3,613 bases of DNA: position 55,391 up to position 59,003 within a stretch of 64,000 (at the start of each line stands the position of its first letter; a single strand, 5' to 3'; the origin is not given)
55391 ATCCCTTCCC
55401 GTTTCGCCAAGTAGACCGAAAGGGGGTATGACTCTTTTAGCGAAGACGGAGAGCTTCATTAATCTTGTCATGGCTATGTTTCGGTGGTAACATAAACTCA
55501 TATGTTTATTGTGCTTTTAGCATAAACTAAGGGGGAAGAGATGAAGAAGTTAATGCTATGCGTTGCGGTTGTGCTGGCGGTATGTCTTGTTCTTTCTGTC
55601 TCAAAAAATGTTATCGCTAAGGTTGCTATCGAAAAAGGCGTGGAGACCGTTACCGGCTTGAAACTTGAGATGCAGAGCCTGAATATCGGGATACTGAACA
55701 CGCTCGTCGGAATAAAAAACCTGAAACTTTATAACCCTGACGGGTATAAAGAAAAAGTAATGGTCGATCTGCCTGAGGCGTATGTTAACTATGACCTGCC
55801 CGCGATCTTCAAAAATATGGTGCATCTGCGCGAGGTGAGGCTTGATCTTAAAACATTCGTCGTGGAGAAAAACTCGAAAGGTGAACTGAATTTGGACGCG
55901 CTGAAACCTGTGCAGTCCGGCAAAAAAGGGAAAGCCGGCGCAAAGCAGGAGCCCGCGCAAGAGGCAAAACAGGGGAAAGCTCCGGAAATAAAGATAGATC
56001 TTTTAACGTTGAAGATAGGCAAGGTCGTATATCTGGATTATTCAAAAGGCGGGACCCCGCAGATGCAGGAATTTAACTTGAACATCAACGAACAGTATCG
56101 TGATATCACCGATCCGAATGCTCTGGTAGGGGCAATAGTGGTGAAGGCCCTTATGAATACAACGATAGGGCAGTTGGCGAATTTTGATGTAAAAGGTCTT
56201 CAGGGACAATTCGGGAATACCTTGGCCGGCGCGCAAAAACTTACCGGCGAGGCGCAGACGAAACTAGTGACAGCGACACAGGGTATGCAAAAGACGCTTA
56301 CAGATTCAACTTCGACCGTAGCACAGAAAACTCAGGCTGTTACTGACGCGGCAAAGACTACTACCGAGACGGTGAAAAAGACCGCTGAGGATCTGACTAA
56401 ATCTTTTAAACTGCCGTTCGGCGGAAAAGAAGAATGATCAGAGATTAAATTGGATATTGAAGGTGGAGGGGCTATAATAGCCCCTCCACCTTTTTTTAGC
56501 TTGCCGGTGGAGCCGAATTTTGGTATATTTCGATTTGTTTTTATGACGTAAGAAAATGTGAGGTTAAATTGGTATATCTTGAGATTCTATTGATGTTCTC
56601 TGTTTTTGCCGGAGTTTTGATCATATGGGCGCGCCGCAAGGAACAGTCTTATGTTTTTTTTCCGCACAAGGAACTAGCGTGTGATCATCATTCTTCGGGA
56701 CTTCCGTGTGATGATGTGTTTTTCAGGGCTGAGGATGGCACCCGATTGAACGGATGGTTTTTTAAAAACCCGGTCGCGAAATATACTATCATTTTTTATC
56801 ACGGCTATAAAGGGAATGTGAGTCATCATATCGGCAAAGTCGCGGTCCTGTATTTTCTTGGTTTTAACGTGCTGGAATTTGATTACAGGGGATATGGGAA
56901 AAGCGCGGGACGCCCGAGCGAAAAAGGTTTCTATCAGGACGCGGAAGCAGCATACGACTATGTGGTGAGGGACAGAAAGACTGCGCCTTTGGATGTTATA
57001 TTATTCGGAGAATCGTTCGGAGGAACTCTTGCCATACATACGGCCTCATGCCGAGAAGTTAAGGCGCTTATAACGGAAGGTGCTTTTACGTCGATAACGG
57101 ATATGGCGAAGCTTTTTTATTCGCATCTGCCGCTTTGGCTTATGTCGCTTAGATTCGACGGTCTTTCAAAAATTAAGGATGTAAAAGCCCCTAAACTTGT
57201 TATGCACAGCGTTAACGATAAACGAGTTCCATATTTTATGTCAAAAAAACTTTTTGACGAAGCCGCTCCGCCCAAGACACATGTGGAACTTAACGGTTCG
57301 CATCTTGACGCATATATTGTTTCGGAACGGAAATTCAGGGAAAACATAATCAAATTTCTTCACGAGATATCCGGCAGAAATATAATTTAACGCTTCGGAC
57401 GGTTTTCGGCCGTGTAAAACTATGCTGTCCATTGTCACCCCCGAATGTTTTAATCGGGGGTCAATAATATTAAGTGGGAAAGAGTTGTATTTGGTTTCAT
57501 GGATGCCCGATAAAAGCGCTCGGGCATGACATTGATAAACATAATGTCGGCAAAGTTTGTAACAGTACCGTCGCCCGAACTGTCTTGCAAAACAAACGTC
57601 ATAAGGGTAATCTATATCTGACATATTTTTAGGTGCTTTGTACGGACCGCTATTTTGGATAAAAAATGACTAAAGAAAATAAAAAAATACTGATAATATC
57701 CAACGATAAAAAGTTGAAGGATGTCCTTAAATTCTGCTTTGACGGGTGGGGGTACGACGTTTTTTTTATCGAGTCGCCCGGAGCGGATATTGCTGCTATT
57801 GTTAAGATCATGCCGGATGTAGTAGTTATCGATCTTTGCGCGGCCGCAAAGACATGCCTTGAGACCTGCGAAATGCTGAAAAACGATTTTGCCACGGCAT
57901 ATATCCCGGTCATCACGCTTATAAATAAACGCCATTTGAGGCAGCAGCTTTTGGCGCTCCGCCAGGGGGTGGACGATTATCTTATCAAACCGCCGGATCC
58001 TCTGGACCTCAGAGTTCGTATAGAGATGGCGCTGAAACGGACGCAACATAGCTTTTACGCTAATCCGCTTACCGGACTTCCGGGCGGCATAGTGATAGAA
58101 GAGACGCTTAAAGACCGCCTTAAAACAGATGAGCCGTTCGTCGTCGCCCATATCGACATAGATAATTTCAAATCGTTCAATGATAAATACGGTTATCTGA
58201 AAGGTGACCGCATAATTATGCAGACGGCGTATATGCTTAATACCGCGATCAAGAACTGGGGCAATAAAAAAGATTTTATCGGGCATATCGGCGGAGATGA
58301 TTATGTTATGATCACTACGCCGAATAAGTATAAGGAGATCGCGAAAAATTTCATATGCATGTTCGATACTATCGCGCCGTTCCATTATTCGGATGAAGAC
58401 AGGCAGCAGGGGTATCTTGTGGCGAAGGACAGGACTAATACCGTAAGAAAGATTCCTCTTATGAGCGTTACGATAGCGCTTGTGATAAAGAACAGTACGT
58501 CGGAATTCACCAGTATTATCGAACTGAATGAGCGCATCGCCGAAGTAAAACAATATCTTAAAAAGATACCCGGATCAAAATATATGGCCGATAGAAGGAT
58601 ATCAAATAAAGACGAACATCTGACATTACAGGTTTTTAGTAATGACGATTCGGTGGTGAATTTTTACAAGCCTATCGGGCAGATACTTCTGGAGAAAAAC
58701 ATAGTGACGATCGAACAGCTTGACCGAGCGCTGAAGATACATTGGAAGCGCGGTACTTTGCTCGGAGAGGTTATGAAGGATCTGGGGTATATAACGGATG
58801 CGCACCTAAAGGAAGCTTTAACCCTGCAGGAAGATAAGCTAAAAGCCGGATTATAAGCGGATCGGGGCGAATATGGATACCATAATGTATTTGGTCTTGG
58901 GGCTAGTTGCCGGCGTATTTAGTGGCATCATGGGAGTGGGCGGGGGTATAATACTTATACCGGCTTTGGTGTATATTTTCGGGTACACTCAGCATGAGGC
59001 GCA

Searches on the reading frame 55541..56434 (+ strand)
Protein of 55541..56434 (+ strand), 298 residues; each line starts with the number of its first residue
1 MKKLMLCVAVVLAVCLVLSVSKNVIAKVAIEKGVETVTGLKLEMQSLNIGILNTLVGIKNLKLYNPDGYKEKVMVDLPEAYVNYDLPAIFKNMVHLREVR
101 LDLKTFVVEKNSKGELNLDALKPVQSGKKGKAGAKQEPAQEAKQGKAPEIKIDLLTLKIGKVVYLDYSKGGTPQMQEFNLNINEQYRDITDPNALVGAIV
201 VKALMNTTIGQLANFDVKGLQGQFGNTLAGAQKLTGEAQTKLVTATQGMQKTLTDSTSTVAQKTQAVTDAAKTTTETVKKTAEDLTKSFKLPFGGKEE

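Call 11: search_protein_families(library=pfam, proteins=[window:55541-56434:+])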
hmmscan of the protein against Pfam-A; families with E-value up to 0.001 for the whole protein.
window:55541-56434:+ (298 aa): 1 family
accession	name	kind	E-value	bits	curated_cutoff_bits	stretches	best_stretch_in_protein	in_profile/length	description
PF05359.17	DUF748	-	1.9e-14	53.1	50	1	3-183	17-185/1037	Domain of Unknown Function (DUF748)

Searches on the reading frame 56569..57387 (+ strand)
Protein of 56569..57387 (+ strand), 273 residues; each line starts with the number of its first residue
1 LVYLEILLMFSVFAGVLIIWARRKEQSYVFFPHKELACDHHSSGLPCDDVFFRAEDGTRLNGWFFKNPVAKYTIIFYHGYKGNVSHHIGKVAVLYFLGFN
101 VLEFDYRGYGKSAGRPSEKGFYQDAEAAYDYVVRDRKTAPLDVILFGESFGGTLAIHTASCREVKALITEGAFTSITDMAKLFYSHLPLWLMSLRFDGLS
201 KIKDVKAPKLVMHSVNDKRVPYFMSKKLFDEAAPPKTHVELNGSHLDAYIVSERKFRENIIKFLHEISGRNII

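Call 11: search_protein_families(library=pfam, proteins=[window:56569-57387:+])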
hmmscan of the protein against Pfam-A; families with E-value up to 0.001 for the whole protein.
window:56569-57387:+ (273 aa): 5 families
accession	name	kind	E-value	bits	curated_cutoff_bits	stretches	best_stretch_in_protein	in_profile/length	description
PF12146.15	Hydrolase_4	-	1.8e-14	54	27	1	71-183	4-122/239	Serine aminopeptidase, S33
PF00561.26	Abhydrolase_1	-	1e-08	35.6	25.8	1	73-175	2-108/245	alpha/beta hydrolase fold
PF12697.13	Abhydrolase_6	-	5.1e-07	31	26.3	1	89-163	18-85/217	Alpha/beta hydrolase family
PF00326.27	Peptidase_S9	-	1.4e-06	28.4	22.6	1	97-233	13-171/213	Prolyl oligopeptidase family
PF05448.18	AXE1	-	0.00019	20.8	21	0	38-111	47-122/321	Acetyl xylan esterase (AXE1)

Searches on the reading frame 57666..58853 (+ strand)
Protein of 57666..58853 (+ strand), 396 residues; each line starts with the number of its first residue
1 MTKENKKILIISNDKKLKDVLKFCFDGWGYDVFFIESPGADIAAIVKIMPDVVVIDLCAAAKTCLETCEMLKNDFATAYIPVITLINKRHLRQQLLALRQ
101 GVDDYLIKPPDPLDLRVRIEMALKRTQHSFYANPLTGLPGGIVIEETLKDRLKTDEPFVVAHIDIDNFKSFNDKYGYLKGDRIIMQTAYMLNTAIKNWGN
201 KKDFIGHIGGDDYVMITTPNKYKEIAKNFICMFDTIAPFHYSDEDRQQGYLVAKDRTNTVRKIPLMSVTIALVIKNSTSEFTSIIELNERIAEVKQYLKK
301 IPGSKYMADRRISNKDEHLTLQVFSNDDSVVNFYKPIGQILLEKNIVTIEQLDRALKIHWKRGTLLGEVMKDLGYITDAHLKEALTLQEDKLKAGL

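Call 10: find_encoding_contigs(protein=window:57666-58853:+, flank=10000, max_places=6)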
Protein window:57666-58853:+ (396 aa): 8 contigs read that carry it; 6 places shown.
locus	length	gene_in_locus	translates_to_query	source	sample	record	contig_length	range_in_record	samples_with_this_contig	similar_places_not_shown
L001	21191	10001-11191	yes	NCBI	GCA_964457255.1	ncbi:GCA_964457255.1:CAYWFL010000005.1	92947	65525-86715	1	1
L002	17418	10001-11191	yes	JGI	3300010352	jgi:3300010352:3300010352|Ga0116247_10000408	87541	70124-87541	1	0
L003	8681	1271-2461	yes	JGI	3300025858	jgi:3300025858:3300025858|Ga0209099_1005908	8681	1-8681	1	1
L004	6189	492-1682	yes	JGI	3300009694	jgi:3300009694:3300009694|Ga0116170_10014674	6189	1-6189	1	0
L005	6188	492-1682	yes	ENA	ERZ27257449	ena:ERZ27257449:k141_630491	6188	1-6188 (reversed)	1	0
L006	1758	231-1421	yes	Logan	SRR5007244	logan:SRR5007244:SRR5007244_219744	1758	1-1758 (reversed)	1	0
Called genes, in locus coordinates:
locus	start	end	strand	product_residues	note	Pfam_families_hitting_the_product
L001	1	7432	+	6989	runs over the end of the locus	PF05175:MTS (faint), PF08241:Methyltransf_11 (faint), PF13649:Methyltransf_25 (faint), PF13847:Methyltransf_31 (faint), PF13589:HATPase_c_3 (faint), PF00583:Acetyltransf_1, PF13508:Acetyltransf_7, PF08242:Methyltransf_12 (faint), +1 more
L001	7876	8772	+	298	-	PF05170:AsmA (weak), PF05359:DUF748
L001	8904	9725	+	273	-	PF12146:Hydrolase_4, PF00561:Abhydrolase_1, PF12697:Abhydrolase_6 (faint), PF00326:Peptidase_S9 (weak)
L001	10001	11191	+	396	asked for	PF00072:Response_reg (weak), PF00990:GGDEF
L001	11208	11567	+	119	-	PF01925:TauE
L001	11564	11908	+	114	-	-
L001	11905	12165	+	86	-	-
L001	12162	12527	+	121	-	PF07963:N_methyl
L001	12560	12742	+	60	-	-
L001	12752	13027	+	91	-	PF03083:MtN3_slv (weak), PF04193:PQ-loop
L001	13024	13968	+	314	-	PF01073:3Beta_HSD, PF01370:Epimerase, PF02719:Polysacc_synt_2, PF04321:RmlD_sub_bind, PF05368:NmrA, PF13460:NAD_binding_10, PF16363:GDP_Man_Dehyd, PF07993:NAD_binding_4, +3 more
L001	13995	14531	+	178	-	PF02677:QueH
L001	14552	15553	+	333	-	PF01171:ATP_bind_3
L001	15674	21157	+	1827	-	-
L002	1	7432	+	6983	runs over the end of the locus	PF05175:MTS (faint), PF08241:Methyltransf_11 (faint), PF13649:Methyltransf_25 (faint), PF13847:Methyltransf_31 (faint), PF13589:HATPase_c_3 (faint), PF00583:Acetyltransf_1, PF13508:Acetyltransf_7, PF08242:Methyltransf_12 (faint), +1 more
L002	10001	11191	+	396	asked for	PF00072:Response_reg (weak), PF00990:GGDEF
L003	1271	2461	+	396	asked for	PF00072:Response_reg (weak), PF00990:GGDEF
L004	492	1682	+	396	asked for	PF00072:Response_reg (weak), PF00990:GGDEF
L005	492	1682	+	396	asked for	PF00072:Response_reg (weak), PF00990:GGDEF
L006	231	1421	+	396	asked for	PF00072:Response_reg (weak), PF00990:GGDEF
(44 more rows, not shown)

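Call 11: search_protein_families(library=pfam, proteins=[window:57666-58853:+])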
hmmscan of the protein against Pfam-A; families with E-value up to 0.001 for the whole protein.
window:57666-58853:+ (396 aa): 2 families
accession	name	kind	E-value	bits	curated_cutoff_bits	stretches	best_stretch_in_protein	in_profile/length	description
PF00990.26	GGDEF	-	3.8e-14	53.2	23.8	1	134-228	5-102/161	Diguanylate cyclase, GGDEF domain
PF00072.30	Response_reg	-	2.4e-07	31.3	30.2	1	8-119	1-110/111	Response regulator receiver domain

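Call 35: find_homologous_proteins(query=window:57666-58853:+, max_evalue=1e-30)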
Query window:57666-58853:+ (396 aa): 3058 proteins with E <= 1e-30 among 8000 candidates; the best 120 are listed.
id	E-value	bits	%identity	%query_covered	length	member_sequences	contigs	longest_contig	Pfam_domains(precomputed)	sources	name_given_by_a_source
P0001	7.0e-264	892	100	100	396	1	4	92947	PF00990.27,PF00072.31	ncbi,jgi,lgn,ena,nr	ncbi:MAG TPA: diguanylate cyclase [Candidatus Omnitrophota bacterium]|nr:diguanylate cyclase [Candid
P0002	1.9e-190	651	71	98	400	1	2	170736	PF00990.27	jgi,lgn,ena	-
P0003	1.0e-188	645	68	98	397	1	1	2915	PF00990.27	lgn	-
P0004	2.9e-186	637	69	98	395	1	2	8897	PF00990.27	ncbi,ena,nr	ncbi:MAG: diguanylate cyclase [Candidatus Omnitrophica bacterium]|nr:diguanylate cyclase [Candidatus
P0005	5.4e-186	636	69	99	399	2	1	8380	PF00990.27,PF00072.31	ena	-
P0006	2.6e-185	634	70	97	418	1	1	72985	PF00990.27,PF00072.31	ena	-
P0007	3.7e-185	633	68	98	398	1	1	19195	PF00990.27,PF00072.31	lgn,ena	-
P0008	6.3e-185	632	68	99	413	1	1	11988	PF00990.27,PF00072.31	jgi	jgi:DNA-binding response OmpR family regulator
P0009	8.6e-185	632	68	98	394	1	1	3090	PF00990.27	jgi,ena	-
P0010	1.7e-183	628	68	97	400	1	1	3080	PF00990.27,PF00072.31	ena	-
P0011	5.7e-182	623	68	99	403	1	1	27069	PF00990.27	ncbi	ncbi:MAG: diguanylate cyclase [Candidatus Omnitrophota bacterium]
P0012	7.9e-181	619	67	98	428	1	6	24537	PF00990.27,PF00072.31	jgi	jgi:diguanylate cyclase (GGDEF)-like protein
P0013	8.4e-181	619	67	98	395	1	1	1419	PF00990.27,PF00072.31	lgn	-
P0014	8.6e-181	619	68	98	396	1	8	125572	PF00990.27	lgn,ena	-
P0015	9.6e-181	619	67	98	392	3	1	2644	PF00990.27,PF00072.31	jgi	jgi:diguanylate cyclase (GGDEF)-like protein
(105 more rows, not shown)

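Call 36: find_encoding_contigs(protein=P0002, flank=10000, max_places=2)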
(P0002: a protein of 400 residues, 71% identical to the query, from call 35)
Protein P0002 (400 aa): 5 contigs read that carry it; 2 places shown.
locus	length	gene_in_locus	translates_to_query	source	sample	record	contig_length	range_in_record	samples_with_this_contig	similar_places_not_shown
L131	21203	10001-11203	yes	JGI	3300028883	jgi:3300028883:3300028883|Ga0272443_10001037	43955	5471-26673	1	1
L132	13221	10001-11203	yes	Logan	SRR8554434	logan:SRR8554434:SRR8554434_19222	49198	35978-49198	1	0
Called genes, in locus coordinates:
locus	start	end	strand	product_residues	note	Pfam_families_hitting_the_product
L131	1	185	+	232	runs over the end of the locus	PF00117:GATase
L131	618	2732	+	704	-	PF12437:GSIII_N, PF00120:Gln-synt_C, PF18318:Gln-synt_C-ter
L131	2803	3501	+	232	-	PF01590:GAF, PF13185:GAF_2, PF13492:GAF_3, PF03861:ANTAR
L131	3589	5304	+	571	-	PF00795:CN_hydrolase, PF02540:NAD_synthase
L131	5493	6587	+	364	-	PF00988:CPSase_sm_chain, PF00117:GATase, PF07722:Peptidase_C26 (weak)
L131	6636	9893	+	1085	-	PF13535:ATP-grasp_4 (faint), PF25596:CPSase_L_D1, PF02786:CPSase_L_D2, PF02787:CPSase_L_D3, PF25596:CPSase_L_D1, PF02786:CPSase_L_D2, PF15632:ATPgrasp_Ter (weak), PF02142:MGS, +5 more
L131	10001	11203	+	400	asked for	PF00990:GGDEF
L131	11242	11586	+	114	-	-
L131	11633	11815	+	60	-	-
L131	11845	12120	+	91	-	PF03083:MtN3_slv, PF04193:PQ-loop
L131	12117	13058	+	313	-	PF01073:3Beta_HSD, PF01370:Epimerase, PF02719:Polysacc_synt_2, PF04321:RmlD_sub_bind, PF05368:NmrA, PF07993:NAD_binding_4, PF13460:NAD_binding_10, PF16363:GDP_Man_Dehyd, +2 more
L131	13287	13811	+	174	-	PF02677:QueH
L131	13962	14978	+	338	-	PF01171:ATP_bind_3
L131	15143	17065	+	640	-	PF06480:FtsH_ext (weak), PF00004:AAA, PF07728:AAA_5 (weak), PF17862:AAA_lid_3, PF01434:Peptidase_M41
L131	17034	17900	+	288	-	PF00809:Pterin_bind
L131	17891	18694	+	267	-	PF02457:DAC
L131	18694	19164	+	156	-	PF07949:YbbR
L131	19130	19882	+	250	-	PF03740:PdxJ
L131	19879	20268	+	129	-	PF01648:ACPS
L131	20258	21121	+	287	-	PF01256:Carb_kinase, PF02110:HK (weak)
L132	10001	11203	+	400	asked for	PF00990:GGDEF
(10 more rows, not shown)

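Call 37: find_encoding_contigs(protein=P0006, flank=10000, max_places=1)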
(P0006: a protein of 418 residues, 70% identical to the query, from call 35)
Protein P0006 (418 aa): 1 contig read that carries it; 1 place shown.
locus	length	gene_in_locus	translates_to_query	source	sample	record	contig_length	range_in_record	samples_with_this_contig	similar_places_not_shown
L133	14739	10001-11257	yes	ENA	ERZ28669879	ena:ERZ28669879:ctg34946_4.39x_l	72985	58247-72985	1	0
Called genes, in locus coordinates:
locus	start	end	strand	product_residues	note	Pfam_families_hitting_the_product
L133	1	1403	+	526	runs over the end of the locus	PF00239:Resolvase, PF07508:Recombinase, PF13408:Zn_ribbon_recom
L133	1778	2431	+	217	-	-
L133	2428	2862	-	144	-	PF08378:NERD (weak), PF02021:UPF0102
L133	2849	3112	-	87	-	PF04026:SpoVG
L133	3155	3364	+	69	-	-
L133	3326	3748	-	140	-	PF13490:zf-HC2 (weak)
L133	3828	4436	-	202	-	PF08281:Sigma70_r4_2, PF04545:Sigma70_r4 (weak)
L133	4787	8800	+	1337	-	PF00625:Guanylate_kin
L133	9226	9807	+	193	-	-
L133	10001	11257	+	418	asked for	PF00072:Response_reg (weak), PF00990:GGDEF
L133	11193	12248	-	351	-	-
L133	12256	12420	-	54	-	-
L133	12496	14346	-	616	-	PF04471:Mrr_cat, PF22722:NA-iREase1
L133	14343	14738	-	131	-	?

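Call 38: find_encoding_contigs(protein=P0014, flank=10000, max_places=1)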
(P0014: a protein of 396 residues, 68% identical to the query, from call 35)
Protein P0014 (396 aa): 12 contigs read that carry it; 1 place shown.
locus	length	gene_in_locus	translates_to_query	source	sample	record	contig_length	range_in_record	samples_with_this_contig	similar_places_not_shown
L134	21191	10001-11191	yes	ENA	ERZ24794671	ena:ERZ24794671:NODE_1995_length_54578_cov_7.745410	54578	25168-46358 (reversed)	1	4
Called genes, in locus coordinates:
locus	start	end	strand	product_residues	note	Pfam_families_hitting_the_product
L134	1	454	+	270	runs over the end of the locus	PF03462:PCRF, PF00472:RF-1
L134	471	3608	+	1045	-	PF07517:SecA_DEAD, PF01043:SecA_PP_bind, PF21090:P-loop_SecA, PF07516:SecA_SW, PF02810:SEC-C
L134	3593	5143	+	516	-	PF20154:LNT_N, PF00795:CN_hydrolase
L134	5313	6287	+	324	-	PF11874:DUF3394 (faint), PF13180:PDZ_2 (faint), PF00595:PDZ, PF17820:PDZ_6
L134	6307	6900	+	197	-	-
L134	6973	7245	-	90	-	PF04026:SpoVG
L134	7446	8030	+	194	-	PF19502:DUF6036 (weak)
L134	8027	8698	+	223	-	-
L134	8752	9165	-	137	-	PF13490:zf-HC2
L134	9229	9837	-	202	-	PF08281:Sigma70_r4_2, PF04545:Sigma70_r4 (faint)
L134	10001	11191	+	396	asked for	PF00990:GGDEF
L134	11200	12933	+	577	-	PF14716:HHH_8, PF14520:HHH_5 (weak), PF14791:DNA_pol_B_thumb, PF02811:PHP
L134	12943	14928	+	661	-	PF22745:Nlig-Ia, PF01653:DNA_ligase_aden, PF03120:OB_DNA_ligase, PF03119:DNA_ligase_ZBD (weak), PF12826:HHH_2, PF14520:HHH_5 (weak), PF00533:BRCT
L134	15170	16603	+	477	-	PF01336:tRNA_anti-codon, PF00152:tRNA-synt_2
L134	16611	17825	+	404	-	PF12704:MacB_PCD, PF02687:FtsX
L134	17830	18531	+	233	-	PF00005:ABC_tran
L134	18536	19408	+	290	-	PF01063:Aminotran_4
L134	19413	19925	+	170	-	PF02151:UVR (weak)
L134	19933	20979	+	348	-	PF00217:ATP-gua_Ptrans, PF20850:EF_HD (faint), PF27454:McsB_C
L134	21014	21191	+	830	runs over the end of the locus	PF02861:Clp_N, PF23569:NBD_SMAX1, PF00004:AAA, PF17871:AAA_lid_9, PF07724:AAA_2, PF00004:AAA, PF07728:AAA_5, PF10431:ClpB_D2-small, +7 more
